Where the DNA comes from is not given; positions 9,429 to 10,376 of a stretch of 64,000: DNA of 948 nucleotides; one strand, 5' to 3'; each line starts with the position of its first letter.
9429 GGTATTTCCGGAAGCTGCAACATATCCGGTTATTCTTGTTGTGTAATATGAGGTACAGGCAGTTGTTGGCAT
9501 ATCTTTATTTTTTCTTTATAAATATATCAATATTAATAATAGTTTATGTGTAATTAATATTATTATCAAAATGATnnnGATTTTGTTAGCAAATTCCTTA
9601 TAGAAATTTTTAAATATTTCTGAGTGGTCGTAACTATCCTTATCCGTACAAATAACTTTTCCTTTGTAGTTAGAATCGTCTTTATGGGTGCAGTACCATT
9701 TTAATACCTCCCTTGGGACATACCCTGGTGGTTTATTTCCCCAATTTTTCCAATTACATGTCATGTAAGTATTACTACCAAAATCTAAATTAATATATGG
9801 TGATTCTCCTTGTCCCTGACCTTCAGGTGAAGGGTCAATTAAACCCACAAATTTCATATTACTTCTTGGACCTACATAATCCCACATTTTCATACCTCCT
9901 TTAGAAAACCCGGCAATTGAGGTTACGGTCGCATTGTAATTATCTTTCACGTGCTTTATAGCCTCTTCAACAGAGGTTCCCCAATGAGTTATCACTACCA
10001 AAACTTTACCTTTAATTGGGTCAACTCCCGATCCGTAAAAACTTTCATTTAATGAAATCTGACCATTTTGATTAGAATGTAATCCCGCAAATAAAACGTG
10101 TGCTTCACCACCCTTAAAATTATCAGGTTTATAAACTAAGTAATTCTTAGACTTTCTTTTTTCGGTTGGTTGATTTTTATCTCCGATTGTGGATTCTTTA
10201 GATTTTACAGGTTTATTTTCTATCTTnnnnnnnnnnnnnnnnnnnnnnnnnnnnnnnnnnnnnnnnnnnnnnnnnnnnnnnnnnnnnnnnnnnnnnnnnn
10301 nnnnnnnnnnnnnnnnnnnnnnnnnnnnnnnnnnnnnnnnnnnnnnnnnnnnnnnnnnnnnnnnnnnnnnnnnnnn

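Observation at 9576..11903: Cell-wall hydrolase fused to a minimal nucleotidyltransferase domain and an alpha/beta-hydrolase domain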

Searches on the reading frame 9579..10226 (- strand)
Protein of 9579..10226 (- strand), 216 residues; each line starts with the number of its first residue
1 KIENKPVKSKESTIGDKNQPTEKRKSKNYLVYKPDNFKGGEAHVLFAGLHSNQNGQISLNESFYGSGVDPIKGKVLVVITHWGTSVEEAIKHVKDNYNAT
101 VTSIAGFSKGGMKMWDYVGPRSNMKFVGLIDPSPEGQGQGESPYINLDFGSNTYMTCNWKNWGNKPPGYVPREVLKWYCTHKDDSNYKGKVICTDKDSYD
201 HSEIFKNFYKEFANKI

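Call 13: find_homologous_proteins(query=window:9579-10226:-, max_evalue=0.001)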
Query window:9579-10226:- (216 aa): 3 proteins with E <= 0.001 among 59 candidates.
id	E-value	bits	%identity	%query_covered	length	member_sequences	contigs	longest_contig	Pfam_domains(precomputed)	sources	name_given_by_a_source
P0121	5.9e-100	351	74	91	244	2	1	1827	-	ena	-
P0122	5.4e-75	270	77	69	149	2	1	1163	-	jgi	-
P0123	1.3e-53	200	51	87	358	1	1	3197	PF01471.24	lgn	-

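Call 23: predict_structure(alignment_id=A1)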
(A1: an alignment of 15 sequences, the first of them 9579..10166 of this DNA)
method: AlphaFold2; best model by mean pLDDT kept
length: 196 residues; sequences in the alignment: 15
mean_pLDDT: 89.6   pTM: 0.89
mean pLDDT of the five models: 89.6, 88.2, 87.3, 87.0, 74.7
residues with pLDDT >= 90: 136; 70-90: 44; 50-70: 12; < 50: 4
segments of 3 or more residues with pLDDT < 50: 117-120
pLDDT, mean of each block of 10 residues (from residue 1): 93 95 95 89 92 96 95 98 95 90 94 66 79 94 67 90 95 84 92 95
secondary structure, 60 per line:
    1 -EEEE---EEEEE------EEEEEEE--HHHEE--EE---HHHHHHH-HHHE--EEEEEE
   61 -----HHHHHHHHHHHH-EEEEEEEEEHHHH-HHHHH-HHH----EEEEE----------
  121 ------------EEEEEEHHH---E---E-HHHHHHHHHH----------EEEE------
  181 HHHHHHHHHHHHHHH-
elements in order: E2-5 E9-13 E20-26 H41-47 E55-60 H66-77 E79-87 H88-91 H93-97 E106-110 E133-138 H151-160 E171-174 H181-195

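Call 25: search_protein_representatives(alignment_id=A1)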
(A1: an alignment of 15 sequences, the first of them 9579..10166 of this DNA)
Query: 15 sequences, 193 profile positions. Proteins with E-value up to 0.001 (for the whole library): 151; up to 1e-10: 41; up to 1e-30: 29. The best 150 are listed.
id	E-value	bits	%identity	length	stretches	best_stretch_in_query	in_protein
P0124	2.2e-94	331.3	-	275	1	3-193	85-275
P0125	4.2e-94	330.3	-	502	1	2-193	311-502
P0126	2.8e-87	308.1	-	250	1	4-193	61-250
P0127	2.4e-85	301.7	-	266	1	4-193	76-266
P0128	3.6e-85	301.2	-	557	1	4-192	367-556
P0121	8.8e-83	293.4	-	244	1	3-193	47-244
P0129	4.4e-82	291.1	-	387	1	2-193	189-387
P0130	2.5e-81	288.6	-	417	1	5-193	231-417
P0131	1.7e-80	285.9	-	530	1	3-193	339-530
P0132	2.8e-78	278.7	-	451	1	3-193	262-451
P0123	1.7e-76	272.9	-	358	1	3-193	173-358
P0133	9.4e-75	267.2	-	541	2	5-193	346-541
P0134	3.6e-73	262.0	-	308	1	8-193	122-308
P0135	2.1e-72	259.5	-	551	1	3-193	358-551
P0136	8.9e-68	244.4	-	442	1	3-193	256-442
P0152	3.7e-15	72.7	-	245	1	11-193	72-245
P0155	1.5e-12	64.3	-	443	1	16-191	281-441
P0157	1.0e-11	61.5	-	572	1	9-191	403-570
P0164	3.6e-10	56.5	-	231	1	14-155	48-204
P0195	1.2e-07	48.2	-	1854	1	2-146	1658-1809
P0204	2.6e-07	47.1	-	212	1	11-191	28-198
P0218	1.3e-06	44.9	-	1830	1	24-191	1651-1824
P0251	3.9e-05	40.1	-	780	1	6-151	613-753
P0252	4.6e-05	39.8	-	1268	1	10-151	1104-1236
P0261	4.9e-04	36.5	-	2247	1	75-192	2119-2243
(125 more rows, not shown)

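Call 55: search_protein_families(library=pfam, proteins=[window:9579-10226:-, P0124, P0152, P0155, P0157, P0164, P0195, P0204], max_evalue=0.1)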
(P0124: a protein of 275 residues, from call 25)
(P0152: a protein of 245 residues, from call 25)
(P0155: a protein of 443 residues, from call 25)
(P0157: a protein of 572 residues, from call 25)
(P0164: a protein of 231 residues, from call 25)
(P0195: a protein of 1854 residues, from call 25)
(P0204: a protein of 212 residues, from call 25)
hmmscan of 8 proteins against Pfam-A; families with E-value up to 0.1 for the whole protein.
window:9579-10226:- (216 aa): 1 family
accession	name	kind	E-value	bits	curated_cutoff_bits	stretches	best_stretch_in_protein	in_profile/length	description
PF06028.17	DUF915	-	0.032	14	22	1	81-118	84-121/255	Alpha/beta hydrolase of unknown function (DUF915)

P0124 (275 aa): 0 families

P0152 (245 aa): 0 families

P0155 (443 aa): 1 family
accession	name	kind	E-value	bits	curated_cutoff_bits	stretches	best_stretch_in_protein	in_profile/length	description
PF01551.29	Peptidase_M23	-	3.7e-08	33.9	28.7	1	131-195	26-89/96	Peptidase family M23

P0157 (572 aa): 2 families
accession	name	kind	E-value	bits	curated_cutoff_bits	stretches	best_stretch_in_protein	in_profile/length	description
PF02557.22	VanY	-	2.5e-21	76.3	25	1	262-384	4-131/132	D-alanyl-D-alanine carboxypeptidase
PF13539.11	Peptidase_M15_4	-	3e-06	28.2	25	1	324-359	6-46/70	D-alanyl-D-alanine carboxypeptidase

P0164 (231 aa): 0 families

P0195 (1854 aa): 1 family
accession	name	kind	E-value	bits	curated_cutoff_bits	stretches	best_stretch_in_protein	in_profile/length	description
PF02557.22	VanY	-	1.6e-12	47.8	25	1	1454-1596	4-130/132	D-alanyl-D-alanine carboxypeptidase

P0204 (212 aa): 1 family
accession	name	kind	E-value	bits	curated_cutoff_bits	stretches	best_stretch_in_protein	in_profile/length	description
PF22761.1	NrS1-1_pol-like_head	-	0.037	14.6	27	0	169-202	28-60/88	NrS-1 polymerase-like head domain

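Call 58: search_protein_families(library=phrogs, proteins=[P0195, P0218, P0261, P0252, P0251], max_evalue=0.00001)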
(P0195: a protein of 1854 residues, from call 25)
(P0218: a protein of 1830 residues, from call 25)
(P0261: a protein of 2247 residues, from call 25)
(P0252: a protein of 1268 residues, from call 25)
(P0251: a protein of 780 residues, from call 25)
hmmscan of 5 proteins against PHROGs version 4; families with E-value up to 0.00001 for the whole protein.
P0195 (1854 aa): 1 family
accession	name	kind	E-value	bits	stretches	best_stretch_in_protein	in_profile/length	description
phrog_16823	-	tail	9.5e-08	30.8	1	1454-1597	944-1054/1948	tail length tape measure protein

P0218 (1830 aa): 2 families
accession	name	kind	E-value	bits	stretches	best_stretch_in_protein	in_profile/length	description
phrog_1794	-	lysis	1.8e-07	31.9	1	1403-1637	48-247/336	amidase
phrog_1493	-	lysis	1.2e-06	29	1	1408-1491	31-110/394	endolysin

P0261 (2247 aa): 0 families

P0252 (1268 aa): 1 family
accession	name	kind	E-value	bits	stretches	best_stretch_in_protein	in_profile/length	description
phrog_19265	-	unknown function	5.9e-07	30.4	1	846-922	22-90/293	-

P0251 (780 aa): 1 family
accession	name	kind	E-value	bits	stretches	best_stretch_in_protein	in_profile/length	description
phrog_2649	-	lysis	2.8e-07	31.7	0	89-163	164-219/261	endolysin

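Call 72: search_dna_similar(query=window:9579-10166:-, collection=phages, mode=protein, max_evalue=0.001, max_rows=15)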
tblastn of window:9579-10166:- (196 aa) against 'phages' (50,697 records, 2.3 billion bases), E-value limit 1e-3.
No match.
